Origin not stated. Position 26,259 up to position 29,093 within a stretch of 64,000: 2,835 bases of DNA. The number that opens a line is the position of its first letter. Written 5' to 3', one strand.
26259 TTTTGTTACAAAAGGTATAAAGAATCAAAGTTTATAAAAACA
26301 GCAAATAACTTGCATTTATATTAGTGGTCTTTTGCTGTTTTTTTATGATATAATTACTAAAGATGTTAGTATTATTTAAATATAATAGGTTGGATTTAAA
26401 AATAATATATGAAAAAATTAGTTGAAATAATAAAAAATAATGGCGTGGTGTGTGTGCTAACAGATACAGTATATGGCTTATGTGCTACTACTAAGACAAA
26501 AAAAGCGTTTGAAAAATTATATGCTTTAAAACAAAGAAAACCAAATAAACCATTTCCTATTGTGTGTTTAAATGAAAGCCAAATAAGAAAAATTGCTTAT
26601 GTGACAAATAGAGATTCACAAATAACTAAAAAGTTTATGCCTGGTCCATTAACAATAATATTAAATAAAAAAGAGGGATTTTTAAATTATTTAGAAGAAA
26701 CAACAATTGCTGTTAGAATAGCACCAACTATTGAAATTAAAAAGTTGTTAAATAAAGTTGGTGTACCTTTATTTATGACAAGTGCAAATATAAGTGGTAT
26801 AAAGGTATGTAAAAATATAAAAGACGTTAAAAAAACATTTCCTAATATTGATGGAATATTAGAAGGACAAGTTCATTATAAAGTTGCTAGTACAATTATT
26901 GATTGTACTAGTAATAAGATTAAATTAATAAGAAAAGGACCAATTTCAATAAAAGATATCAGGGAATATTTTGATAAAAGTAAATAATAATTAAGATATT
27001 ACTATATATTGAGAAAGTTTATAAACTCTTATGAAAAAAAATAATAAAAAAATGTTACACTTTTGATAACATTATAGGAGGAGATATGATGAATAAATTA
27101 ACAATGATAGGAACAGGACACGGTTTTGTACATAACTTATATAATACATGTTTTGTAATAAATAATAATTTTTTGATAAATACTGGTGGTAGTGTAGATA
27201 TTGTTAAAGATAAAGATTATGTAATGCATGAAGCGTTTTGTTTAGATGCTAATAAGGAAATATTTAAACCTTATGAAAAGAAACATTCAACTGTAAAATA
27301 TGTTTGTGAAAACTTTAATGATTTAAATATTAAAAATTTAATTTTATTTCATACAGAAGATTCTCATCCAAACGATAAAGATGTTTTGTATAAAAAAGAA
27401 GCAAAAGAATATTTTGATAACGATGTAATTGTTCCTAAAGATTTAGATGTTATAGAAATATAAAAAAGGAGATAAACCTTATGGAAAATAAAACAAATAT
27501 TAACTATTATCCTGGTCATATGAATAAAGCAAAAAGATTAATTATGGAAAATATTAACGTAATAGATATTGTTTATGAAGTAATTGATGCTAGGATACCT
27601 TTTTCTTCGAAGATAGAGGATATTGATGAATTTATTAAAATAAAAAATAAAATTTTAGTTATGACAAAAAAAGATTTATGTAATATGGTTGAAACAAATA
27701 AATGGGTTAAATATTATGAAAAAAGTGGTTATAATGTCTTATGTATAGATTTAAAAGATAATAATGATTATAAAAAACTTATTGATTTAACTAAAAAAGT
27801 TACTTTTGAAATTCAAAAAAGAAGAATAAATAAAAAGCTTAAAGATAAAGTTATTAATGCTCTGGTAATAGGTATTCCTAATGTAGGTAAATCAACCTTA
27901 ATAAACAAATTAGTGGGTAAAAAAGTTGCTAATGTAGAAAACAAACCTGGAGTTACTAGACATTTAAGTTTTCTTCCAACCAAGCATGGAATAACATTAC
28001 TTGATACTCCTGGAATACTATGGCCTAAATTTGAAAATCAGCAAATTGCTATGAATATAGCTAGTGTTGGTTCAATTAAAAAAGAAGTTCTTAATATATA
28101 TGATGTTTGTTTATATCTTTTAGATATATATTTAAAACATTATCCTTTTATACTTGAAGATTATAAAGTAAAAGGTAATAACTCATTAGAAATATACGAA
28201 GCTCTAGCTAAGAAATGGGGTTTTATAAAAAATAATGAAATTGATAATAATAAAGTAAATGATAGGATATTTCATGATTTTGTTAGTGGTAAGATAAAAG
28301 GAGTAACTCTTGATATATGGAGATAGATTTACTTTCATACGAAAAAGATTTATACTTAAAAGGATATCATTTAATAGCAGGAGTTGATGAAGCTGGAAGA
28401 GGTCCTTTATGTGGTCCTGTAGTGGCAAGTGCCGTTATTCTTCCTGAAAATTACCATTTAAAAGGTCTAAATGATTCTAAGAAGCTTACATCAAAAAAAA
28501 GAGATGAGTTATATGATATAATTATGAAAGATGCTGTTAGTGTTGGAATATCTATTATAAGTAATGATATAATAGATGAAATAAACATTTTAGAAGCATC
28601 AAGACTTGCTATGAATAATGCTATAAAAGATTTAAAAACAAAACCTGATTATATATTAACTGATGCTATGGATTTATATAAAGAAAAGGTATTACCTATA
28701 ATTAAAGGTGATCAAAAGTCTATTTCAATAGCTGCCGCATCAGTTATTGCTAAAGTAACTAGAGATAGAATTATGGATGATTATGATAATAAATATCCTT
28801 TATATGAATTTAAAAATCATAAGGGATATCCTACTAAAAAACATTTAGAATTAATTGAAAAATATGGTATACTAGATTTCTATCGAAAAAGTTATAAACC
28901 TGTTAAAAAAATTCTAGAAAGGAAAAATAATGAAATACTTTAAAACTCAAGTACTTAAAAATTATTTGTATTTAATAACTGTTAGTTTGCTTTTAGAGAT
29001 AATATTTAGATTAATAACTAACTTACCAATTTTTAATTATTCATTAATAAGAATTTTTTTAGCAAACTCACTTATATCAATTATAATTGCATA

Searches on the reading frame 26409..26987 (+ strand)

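Call 88: search_protein_families(library=pfam, proteins=[window:26409-26987:+], max_evalue=0.0001)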
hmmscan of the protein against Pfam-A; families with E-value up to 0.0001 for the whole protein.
window:26409-26987:+ (192 aa): 1 family
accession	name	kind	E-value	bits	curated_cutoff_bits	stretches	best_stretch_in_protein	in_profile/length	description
PF01300.24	Sua5_yciO_yrdC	-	1e-42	146.1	25.1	1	6-177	1-178/178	Telomere recombination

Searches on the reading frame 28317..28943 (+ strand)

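Call 88: search_protein_families(library=pfam, proteins=[window:28317-28943:+], max_evalue=0.0001)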
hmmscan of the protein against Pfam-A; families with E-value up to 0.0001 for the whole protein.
window:28317-28943:+ (208 aa): 1 family
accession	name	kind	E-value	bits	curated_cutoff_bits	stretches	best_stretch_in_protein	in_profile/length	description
PF01351.25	RNase_HII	-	1.7e-38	133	25.8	1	21-195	1-198/199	Ribonuclease HII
